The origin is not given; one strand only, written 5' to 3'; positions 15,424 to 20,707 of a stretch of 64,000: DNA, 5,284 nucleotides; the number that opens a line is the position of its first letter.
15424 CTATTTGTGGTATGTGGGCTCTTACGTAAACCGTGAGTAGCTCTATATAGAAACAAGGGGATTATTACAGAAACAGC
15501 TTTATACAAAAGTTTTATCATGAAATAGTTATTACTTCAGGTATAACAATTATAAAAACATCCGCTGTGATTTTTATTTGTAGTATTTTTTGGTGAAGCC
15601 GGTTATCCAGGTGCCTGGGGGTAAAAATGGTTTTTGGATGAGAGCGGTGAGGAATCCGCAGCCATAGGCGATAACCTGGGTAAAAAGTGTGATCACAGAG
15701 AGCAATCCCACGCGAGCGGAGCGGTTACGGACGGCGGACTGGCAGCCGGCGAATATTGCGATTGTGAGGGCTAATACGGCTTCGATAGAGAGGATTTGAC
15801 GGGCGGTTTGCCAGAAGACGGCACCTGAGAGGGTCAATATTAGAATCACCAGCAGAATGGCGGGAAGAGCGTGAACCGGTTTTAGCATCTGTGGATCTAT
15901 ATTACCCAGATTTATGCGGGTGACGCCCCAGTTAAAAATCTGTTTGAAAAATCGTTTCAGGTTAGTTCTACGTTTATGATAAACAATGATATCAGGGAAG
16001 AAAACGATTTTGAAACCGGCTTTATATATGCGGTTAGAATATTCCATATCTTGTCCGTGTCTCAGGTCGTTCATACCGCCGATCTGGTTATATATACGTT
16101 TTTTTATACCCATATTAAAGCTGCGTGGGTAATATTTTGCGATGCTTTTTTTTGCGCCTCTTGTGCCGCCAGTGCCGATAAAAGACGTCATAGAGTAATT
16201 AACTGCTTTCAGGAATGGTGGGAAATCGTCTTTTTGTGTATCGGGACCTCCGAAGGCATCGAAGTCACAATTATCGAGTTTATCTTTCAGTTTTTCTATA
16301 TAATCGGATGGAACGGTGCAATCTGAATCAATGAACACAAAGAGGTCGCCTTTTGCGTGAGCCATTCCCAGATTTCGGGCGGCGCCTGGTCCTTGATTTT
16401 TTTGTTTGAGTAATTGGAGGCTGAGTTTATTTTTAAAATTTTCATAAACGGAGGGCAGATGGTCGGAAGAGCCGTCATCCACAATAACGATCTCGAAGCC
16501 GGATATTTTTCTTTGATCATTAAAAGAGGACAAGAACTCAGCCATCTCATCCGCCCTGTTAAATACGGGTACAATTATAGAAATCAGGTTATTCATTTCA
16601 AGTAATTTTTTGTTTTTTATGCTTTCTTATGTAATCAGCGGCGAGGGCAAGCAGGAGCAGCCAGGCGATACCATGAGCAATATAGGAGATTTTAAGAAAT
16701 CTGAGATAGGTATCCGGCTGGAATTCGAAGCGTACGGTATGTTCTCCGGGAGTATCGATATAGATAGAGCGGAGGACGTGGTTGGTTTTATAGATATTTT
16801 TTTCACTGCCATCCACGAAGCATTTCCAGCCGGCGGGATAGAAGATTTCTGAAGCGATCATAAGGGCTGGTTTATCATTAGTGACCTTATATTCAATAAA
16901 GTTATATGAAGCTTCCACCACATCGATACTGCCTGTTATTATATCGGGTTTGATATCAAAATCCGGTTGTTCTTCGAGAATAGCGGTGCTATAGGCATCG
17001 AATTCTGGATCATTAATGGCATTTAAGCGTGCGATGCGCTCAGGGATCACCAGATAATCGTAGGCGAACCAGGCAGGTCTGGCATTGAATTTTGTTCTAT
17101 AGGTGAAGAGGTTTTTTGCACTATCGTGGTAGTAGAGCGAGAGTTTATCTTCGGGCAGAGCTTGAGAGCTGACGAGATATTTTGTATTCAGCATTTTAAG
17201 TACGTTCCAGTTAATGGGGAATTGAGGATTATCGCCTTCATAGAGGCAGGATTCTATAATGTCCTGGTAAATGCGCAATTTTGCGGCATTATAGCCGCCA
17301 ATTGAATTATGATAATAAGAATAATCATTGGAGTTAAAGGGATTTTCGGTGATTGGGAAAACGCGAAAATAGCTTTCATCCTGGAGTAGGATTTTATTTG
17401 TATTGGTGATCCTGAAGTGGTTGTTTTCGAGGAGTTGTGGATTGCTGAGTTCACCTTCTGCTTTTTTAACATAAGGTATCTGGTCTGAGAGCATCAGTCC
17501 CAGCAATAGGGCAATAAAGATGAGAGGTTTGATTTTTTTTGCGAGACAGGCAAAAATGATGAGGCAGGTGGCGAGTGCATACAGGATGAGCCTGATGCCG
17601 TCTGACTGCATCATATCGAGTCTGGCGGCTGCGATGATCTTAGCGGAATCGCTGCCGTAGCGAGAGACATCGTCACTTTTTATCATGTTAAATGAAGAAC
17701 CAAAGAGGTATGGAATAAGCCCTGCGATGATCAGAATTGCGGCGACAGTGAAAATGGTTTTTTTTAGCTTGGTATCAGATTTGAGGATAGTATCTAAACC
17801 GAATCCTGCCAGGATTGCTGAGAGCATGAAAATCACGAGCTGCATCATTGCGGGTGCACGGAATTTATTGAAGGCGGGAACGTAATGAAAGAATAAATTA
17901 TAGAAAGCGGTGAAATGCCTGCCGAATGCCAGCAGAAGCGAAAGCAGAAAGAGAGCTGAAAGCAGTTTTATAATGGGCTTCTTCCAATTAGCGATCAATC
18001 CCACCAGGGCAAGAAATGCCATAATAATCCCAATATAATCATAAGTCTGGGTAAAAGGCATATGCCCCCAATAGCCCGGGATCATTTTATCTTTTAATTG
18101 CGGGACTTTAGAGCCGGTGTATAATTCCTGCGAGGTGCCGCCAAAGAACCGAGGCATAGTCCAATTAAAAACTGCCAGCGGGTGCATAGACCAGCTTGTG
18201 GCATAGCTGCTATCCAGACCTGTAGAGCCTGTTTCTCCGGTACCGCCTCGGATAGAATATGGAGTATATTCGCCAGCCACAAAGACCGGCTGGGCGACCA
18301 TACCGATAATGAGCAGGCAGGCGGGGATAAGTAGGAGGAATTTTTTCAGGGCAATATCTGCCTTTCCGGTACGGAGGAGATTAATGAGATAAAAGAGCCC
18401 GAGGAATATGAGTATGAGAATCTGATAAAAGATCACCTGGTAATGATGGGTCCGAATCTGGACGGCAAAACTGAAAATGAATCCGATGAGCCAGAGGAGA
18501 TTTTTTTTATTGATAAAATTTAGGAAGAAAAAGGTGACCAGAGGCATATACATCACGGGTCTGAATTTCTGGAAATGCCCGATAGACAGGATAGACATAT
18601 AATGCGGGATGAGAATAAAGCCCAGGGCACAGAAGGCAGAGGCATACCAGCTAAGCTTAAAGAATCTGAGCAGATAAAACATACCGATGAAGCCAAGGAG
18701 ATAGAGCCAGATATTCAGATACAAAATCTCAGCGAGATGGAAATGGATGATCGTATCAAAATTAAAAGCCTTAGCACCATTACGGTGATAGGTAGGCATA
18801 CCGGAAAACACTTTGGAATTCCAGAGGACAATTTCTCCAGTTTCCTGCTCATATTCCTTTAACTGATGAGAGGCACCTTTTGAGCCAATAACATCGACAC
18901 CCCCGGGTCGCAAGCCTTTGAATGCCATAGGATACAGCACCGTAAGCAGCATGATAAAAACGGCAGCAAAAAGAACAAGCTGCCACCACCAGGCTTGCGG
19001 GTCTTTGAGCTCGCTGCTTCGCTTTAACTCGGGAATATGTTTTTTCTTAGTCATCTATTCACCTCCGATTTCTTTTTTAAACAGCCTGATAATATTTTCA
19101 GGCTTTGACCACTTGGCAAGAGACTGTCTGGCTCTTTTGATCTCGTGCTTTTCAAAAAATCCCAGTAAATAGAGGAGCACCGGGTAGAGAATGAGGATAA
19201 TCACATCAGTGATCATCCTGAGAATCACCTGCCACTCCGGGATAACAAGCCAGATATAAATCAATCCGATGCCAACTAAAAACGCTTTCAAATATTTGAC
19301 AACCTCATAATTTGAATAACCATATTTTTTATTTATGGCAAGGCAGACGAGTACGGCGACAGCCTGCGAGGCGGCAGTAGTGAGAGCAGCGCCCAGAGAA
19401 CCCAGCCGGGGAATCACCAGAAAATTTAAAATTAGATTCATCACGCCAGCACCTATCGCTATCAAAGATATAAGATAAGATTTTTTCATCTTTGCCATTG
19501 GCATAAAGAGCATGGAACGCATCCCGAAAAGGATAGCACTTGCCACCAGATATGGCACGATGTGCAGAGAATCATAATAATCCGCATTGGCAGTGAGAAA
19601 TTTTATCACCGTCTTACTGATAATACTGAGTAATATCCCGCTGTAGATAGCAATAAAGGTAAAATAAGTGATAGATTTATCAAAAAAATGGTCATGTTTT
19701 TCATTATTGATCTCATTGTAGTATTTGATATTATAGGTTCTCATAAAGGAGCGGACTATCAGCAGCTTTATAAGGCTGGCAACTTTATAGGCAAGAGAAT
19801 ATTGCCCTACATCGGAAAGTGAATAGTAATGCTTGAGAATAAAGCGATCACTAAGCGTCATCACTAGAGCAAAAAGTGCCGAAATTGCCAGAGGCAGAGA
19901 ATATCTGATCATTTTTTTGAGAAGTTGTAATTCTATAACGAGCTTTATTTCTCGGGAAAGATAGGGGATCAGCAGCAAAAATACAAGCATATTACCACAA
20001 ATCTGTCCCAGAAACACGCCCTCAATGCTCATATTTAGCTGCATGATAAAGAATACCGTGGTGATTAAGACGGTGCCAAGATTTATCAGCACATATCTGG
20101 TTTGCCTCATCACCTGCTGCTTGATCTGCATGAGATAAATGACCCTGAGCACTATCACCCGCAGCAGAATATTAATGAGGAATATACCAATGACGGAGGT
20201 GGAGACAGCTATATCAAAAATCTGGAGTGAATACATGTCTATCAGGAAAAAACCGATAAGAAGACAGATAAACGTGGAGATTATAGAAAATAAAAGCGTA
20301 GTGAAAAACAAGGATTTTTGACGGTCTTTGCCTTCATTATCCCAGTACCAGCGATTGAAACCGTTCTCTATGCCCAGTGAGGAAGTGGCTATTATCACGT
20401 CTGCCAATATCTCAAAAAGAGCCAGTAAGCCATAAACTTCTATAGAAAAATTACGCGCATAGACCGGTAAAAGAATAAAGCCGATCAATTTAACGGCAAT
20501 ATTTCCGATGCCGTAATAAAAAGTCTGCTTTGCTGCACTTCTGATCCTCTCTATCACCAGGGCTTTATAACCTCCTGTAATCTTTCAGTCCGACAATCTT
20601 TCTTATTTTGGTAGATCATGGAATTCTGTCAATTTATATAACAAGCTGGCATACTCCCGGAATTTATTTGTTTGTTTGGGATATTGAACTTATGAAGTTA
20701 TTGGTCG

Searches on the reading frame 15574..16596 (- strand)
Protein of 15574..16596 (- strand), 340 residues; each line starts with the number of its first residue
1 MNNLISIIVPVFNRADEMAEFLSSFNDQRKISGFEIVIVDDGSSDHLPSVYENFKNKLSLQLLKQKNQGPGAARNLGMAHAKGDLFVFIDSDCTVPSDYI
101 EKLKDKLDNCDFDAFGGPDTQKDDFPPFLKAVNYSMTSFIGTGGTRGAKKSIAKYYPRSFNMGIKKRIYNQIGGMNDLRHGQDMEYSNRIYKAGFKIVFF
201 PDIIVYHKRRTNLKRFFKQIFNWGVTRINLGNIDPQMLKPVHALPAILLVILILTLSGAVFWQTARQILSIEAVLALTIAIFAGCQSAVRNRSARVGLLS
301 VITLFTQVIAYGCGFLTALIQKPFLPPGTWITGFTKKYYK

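Call 39: search_protein_families(library=pfam, proteins=[window:15574-16596:-], max_evalue=0.001)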
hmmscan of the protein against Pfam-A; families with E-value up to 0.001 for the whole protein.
window:15574-16596:- (340 aa): 5 families
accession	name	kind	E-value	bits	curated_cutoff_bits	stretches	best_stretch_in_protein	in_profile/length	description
PF00535.33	Glycos_transf_2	-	1.2e-28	100.5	23.3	1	6-137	1-132/168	Glycosyl transferase family 2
PF10111.15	Glyco_tranf_2_2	-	5.8e-15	55.9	27.3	1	7-216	2-225/276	Glycosyltransferase like family 2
PF13641.12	Glyco_tranf_2_3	-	1.5e-12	48.5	27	1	5-224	3-228/230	Glycosyltransferase like family 2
PF13506.12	Glyco_transf_21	-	3.4e-06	27.1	21.7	0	77-108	25-56/174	Glycosyl transferase family 21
PF13632.12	Glyco_trans_2_3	-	3.7e-05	24.1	27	1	87-266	3-182/198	Glycosyl transferase family group 2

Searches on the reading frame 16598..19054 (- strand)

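Call 39: search_protein_families(library=pfam, proteins=[window:16598-19054:-], max_evalue=0.001)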
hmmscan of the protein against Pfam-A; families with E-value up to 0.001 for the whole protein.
window:16598-19054:- (818 aa): 0 families

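Call 54: search_protein_families(library=pfam, proteins=[window:16598-19054:-], max_evalue=10)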
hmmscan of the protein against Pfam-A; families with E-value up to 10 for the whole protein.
window:16598-19054:- (818 aa): 2 families
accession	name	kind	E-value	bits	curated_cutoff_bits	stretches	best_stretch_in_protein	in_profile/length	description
PF25592.1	DUF7937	-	0.83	8.9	31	1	363-448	276-361/402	Domain of unknown function (DUF7937)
PF14316.11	DUF4381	-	3.7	8.3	27.2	1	19-69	16-59/145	Domain of unknown function (DUF4381)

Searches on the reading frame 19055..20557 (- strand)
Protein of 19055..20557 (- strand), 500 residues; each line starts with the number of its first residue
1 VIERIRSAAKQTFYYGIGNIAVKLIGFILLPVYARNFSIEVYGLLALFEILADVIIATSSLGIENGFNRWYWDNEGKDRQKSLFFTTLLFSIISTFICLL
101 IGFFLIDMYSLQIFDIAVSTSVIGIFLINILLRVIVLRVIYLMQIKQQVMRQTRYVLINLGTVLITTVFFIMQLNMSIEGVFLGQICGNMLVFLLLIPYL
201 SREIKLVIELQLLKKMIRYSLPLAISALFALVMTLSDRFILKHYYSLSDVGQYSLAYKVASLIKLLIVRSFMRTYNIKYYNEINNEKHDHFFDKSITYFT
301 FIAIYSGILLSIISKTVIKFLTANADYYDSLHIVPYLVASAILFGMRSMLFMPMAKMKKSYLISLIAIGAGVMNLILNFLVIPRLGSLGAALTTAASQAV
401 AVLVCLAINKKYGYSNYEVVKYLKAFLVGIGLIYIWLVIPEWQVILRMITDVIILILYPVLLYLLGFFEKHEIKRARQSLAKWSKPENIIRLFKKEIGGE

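Call 39: search_protein_families(library=pfam, proteins=[window:19055-20557:-], max_evalue=0.001)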
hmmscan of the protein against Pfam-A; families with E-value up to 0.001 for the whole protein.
window:19055-20557:- (500 aa): 2 families
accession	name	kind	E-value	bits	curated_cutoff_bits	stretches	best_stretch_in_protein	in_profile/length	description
PF01943.22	Polysacc_synt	-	1.5e-14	54.6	28.2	1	9-273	2-264/274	Polysaccharide biosynthesis protein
PF13440.11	Polysacc_synt_3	-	7.7e-09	35.6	23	1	34-321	3-283/293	Polysaccharide biosynthesis protein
